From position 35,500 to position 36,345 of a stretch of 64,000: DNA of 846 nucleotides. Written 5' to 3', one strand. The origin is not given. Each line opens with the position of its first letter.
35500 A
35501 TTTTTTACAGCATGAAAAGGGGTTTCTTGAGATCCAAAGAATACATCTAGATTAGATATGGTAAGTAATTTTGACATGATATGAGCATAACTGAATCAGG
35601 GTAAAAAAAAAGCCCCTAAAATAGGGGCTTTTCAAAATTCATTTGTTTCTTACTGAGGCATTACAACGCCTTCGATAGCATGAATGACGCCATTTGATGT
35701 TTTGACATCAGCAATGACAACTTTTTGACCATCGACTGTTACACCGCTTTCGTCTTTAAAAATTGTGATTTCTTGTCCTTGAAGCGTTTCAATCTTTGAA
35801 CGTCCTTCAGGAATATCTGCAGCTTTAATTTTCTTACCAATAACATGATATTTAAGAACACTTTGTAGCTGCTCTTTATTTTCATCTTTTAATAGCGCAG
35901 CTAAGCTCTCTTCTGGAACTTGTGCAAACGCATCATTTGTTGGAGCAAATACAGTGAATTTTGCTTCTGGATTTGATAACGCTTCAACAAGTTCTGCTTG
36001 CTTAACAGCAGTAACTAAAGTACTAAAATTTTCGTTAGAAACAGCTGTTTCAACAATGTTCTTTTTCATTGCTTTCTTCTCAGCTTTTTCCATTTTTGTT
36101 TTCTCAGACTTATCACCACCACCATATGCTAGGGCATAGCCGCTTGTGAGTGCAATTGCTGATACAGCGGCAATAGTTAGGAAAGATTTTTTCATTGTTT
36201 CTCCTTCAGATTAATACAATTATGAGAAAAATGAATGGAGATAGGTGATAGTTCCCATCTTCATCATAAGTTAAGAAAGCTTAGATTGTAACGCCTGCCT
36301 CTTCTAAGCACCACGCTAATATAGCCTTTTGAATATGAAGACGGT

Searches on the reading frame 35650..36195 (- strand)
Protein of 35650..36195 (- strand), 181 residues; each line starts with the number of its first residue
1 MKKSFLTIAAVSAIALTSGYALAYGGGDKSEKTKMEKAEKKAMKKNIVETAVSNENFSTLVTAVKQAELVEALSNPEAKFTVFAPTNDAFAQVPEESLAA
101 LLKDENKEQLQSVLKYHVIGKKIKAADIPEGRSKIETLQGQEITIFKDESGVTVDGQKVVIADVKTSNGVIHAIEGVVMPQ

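Call 54: search_protein_families(library=pfam, proteins=[window:35650-36195:-], max_evalue=0.01)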
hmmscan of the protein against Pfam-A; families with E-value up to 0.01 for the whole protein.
window:35650-36195:- (181 aa): 1 family
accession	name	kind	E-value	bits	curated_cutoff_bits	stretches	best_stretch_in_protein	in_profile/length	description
PF02469.27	Fasciclin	-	6.4e-37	126.9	22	1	56-180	2-123/123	Fasciclin domain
